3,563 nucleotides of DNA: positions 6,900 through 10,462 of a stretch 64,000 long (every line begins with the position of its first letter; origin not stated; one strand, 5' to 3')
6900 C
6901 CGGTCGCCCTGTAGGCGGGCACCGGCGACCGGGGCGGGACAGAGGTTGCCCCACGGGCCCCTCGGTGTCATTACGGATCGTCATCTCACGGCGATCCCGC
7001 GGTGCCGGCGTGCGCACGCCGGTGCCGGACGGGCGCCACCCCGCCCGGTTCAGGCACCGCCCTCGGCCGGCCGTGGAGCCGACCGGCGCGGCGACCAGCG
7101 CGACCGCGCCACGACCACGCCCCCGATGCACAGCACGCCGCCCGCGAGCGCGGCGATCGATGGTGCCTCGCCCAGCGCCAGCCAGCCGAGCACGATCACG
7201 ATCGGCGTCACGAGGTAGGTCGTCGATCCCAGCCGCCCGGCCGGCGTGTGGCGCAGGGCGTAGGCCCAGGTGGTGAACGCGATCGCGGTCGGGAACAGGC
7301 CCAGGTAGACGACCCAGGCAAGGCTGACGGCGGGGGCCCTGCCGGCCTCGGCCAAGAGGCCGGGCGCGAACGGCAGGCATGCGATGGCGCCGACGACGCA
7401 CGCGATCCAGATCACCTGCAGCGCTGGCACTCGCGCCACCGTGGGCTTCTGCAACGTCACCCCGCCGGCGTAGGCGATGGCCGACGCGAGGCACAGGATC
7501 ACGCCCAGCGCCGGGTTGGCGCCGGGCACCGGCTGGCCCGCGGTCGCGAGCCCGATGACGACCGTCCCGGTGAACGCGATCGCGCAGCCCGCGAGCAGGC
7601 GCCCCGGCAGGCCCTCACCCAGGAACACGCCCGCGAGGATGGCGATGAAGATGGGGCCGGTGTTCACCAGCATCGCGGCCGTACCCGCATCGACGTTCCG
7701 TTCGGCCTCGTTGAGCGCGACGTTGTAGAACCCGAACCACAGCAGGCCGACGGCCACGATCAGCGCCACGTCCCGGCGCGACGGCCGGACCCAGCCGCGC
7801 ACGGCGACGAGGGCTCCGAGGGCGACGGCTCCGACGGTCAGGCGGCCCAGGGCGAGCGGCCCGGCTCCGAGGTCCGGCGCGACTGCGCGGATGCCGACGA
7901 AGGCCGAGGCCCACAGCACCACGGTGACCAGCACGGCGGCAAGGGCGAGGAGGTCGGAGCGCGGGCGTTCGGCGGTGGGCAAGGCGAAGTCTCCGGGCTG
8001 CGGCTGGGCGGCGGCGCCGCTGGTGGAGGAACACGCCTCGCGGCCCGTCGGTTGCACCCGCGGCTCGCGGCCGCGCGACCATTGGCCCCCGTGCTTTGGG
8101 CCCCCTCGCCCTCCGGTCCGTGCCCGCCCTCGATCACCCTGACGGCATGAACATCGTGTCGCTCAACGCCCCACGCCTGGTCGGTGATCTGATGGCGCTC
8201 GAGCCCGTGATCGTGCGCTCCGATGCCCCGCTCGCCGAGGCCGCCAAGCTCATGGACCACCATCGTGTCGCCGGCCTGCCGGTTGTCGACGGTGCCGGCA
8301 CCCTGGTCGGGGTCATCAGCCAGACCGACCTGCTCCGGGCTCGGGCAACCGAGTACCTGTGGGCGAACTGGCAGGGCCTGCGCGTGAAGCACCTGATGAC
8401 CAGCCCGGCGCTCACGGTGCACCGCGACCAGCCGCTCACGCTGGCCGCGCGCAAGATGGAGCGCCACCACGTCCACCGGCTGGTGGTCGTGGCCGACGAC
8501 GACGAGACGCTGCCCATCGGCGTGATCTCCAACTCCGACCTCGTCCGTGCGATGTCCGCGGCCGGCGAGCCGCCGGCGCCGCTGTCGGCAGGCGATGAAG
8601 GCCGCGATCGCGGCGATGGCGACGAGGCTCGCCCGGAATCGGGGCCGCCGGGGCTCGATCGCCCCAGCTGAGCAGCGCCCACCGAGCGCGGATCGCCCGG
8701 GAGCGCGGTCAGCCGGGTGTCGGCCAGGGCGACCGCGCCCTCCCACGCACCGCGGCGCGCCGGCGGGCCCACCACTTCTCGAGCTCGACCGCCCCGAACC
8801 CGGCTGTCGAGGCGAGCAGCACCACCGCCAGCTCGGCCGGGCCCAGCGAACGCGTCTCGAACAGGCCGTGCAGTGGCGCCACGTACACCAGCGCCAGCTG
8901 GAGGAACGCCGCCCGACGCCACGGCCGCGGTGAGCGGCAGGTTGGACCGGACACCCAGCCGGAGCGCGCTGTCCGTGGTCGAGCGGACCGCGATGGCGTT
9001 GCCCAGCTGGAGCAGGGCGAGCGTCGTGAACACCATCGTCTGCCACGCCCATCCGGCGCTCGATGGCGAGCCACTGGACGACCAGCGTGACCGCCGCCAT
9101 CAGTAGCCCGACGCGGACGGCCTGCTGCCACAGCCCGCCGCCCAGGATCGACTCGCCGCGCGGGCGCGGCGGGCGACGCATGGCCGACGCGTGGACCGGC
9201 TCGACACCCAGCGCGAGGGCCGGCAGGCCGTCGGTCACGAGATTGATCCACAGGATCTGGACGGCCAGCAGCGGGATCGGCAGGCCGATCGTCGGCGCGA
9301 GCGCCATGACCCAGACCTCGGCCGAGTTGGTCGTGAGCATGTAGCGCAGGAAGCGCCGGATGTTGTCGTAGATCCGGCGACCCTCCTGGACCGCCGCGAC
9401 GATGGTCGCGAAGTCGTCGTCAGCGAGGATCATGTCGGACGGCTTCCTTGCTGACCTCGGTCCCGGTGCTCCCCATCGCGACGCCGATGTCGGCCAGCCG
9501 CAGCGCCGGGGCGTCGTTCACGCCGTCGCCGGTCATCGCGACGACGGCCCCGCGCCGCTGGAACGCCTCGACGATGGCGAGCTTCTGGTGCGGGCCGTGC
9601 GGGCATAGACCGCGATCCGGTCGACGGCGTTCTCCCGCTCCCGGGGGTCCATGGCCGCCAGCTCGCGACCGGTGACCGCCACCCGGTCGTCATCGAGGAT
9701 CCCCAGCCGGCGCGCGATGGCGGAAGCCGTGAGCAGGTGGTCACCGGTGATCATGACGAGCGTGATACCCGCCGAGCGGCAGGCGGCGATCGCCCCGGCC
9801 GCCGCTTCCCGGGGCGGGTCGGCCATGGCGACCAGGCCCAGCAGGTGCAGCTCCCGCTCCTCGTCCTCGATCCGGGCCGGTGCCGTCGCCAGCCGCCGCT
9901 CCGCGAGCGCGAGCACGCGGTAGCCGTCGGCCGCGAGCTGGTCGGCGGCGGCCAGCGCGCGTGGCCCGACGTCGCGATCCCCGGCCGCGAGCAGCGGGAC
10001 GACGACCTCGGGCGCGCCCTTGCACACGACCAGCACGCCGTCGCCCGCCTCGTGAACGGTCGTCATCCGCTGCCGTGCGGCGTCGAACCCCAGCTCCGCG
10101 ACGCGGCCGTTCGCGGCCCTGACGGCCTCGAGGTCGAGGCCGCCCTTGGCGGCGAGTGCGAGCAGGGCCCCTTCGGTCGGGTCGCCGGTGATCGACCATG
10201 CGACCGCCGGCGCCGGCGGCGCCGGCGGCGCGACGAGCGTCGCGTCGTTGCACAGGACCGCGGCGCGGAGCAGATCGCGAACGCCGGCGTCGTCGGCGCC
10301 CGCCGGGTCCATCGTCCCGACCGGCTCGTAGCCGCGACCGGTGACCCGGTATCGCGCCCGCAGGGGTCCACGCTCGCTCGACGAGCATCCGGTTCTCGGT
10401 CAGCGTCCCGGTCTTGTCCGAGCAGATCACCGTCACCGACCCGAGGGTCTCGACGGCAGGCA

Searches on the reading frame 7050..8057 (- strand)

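Call 28: search_protein_families(library=pfam, proteins=[window:7050-8057:-])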
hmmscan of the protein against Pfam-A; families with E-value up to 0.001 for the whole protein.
window:7050-8057:- (335 aa): 1 family
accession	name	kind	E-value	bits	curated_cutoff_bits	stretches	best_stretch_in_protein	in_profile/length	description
PF00892.27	EamA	-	7e-36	123.9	28.2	2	184-316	2-132/135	EamA-like transporter family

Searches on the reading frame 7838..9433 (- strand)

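Call 28: search_protein_families(library=pfam, proteins=[window:7838-9433:-])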
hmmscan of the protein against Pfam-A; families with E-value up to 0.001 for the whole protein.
window:7838-9433:- (531 aa): 1 family
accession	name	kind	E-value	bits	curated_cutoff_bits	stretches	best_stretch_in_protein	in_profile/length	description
PF00689.26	Cation_ATPase_C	-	9.2e-25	87.9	27.3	1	52-125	1-74/175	Cation transporting ATPase, C-terminus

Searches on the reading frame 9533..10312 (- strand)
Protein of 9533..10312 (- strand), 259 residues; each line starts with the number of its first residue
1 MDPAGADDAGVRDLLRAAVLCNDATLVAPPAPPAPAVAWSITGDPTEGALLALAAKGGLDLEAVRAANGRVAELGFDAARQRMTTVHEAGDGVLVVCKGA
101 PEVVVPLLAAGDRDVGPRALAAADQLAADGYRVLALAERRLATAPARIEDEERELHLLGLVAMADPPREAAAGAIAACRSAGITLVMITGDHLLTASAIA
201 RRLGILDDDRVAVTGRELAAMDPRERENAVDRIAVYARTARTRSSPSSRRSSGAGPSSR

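Call 28: search_protein_families(library=pfam, proteins=[window:9533-10312:-])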
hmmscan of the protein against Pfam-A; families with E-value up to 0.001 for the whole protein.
window:9533-10312:- (259 aa): 3 families
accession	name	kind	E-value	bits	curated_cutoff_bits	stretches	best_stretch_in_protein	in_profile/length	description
PF13246.12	Cation_ATPase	-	9.8e-19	67.6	21.7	1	19-105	1-85/91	Cation transport ATPase (P-type)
PF00702.32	Hydrolase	-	2.2e-08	35.2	26.4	1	91-233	9-167/191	haloacid dehalogenase-like hydrolase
PF12710.13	HAD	-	0.00085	20.2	27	0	135-237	56-163/189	haloacid dehalogenase-like hydrolase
